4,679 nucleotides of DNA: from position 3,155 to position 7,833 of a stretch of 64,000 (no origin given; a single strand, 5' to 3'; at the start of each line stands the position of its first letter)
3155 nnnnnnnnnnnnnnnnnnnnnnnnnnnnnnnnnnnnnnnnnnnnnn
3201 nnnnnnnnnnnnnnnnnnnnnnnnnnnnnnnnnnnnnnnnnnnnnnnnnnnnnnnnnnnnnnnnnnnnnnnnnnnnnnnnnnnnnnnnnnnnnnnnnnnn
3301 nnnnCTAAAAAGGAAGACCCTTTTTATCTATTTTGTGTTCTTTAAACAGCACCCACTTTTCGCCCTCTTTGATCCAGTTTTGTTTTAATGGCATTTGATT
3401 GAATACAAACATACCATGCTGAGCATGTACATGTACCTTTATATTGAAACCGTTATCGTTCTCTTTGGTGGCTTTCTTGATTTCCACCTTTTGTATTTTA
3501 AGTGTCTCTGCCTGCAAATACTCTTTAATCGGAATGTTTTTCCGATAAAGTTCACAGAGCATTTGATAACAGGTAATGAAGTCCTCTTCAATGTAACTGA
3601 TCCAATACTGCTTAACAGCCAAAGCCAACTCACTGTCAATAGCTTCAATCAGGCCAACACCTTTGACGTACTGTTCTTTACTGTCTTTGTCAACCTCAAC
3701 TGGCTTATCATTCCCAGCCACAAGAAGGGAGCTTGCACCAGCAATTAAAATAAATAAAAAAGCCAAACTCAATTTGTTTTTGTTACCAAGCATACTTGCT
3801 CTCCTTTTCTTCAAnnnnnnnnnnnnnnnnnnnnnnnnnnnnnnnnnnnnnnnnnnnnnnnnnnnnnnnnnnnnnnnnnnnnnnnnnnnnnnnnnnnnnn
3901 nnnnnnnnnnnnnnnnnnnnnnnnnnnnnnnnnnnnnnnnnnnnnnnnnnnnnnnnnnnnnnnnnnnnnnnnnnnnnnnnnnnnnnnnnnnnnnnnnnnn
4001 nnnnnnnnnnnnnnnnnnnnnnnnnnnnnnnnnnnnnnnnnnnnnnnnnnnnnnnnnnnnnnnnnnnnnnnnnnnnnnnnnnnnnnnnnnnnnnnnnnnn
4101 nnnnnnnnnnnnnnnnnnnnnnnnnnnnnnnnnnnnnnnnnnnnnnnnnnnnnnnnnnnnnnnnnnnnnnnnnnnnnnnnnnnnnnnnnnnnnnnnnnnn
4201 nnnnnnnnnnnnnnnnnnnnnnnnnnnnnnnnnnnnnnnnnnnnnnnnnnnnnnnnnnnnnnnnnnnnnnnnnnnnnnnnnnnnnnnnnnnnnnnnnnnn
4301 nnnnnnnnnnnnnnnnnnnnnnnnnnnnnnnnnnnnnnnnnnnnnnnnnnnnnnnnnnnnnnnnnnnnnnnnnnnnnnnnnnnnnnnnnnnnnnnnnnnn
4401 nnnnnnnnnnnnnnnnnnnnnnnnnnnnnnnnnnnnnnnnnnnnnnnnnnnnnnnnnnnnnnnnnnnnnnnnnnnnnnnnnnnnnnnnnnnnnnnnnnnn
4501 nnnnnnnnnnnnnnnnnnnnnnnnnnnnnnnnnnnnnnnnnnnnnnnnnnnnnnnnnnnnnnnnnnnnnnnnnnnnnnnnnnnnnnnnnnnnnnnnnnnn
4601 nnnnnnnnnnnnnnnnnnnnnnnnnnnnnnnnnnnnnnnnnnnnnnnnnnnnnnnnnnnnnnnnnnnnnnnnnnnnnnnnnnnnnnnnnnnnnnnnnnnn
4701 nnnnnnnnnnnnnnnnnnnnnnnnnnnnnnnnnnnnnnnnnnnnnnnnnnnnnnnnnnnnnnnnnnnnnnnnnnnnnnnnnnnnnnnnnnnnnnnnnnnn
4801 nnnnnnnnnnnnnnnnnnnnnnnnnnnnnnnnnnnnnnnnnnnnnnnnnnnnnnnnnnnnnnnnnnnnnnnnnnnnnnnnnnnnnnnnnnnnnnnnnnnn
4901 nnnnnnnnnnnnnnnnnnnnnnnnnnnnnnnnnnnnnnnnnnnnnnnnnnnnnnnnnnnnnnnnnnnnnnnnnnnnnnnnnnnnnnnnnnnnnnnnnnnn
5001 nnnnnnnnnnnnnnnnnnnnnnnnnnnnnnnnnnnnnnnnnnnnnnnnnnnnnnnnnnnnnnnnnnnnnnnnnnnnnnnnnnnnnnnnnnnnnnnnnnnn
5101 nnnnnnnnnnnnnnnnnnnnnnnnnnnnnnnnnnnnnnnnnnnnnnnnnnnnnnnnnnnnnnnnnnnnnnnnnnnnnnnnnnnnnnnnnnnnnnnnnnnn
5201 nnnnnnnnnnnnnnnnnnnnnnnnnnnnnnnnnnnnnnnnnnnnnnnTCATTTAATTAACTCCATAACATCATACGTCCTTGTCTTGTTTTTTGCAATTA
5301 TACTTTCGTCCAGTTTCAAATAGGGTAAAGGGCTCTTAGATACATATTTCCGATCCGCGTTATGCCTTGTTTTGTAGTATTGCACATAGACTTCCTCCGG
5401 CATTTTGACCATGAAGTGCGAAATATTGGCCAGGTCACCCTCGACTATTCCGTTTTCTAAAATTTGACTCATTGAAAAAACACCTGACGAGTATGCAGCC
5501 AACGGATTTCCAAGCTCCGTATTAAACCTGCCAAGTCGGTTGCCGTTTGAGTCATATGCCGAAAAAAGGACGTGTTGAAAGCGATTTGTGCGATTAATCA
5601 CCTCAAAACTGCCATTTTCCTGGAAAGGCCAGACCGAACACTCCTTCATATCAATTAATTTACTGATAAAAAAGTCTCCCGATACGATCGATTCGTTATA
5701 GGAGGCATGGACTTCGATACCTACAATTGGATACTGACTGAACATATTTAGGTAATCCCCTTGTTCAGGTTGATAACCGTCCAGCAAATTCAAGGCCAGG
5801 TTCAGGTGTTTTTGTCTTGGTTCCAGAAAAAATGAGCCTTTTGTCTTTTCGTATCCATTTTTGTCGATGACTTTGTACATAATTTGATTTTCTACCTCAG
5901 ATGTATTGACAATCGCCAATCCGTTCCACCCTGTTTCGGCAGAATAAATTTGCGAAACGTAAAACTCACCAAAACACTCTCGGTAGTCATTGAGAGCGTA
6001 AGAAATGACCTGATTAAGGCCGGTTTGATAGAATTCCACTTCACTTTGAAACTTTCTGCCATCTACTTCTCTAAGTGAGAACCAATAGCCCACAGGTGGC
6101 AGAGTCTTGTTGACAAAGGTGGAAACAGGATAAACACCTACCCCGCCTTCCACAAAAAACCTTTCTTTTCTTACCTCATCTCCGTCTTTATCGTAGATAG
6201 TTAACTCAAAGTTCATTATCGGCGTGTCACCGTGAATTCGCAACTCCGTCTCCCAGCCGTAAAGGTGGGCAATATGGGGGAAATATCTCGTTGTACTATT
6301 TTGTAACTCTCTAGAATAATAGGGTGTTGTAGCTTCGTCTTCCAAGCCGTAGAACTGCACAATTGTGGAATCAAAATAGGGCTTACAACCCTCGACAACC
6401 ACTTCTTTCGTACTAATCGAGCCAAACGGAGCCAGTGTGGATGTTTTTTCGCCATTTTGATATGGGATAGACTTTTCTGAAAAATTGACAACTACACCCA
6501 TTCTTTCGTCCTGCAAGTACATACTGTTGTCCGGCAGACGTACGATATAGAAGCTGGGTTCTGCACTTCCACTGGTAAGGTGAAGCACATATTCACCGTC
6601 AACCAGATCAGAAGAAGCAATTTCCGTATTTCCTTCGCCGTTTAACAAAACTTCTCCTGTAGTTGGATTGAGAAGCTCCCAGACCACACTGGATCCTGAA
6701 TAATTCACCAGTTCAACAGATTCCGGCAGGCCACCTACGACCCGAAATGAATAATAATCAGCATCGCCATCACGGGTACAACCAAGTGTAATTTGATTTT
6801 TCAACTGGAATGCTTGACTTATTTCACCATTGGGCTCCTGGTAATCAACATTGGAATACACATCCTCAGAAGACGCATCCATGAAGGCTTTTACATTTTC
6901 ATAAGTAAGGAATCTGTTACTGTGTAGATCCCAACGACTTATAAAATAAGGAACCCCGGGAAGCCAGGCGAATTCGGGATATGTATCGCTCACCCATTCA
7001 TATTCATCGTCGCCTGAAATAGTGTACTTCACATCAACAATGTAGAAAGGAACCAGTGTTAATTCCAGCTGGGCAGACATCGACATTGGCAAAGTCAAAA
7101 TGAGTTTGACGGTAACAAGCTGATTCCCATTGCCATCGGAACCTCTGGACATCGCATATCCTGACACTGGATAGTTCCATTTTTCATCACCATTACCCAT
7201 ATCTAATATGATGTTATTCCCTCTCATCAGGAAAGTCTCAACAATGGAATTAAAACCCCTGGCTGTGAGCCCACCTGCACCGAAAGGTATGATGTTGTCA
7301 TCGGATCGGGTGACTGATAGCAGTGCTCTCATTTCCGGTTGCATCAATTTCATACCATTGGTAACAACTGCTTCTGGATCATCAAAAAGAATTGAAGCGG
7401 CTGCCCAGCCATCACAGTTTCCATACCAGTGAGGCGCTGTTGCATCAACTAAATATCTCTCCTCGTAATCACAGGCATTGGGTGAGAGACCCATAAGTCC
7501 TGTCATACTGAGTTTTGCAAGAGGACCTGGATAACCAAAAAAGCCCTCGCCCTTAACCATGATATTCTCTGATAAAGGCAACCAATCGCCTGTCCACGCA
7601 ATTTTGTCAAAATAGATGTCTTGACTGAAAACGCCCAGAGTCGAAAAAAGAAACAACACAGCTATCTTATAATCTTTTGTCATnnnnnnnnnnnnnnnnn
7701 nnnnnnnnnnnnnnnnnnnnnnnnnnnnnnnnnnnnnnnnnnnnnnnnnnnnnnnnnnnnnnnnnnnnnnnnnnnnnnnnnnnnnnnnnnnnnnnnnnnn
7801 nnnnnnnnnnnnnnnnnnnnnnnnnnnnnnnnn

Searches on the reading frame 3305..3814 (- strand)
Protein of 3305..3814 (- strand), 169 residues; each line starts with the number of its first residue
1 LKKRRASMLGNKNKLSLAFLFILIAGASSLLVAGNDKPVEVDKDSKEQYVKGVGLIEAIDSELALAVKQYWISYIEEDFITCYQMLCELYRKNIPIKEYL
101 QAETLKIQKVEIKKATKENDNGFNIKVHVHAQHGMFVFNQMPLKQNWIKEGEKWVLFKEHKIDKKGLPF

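Call 29: search_protein_families(library=pfam, proteins=[window:3305-3814:-], max_evalue=0.001)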
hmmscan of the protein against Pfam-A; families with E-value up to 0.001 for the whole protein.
window:3305-3814:- (169 aa): 1 family
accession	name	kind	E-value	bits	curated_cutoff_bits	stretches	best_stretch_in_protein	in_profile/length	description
PF12870.14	DUF4878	-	0.00024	21.8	24.1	1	97-155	56-110/112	Domain of unknown function (DUF4878)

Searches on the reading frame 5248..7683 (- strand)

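Call 29: search_protein_families(library=pfam, proteins=[window:5248-7683:-], max_evalue=0.001)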
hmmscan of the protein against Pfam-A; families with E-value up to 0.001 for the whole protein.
window:5248-7683:- (811 aa): 1 family
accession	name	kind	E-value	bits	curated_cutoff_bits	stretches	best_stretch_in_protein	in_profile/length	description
PF16683.11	TGase_elicitor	-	4.9e-07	29.3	25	1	83-131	115-164/361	Transglutaminase elicitor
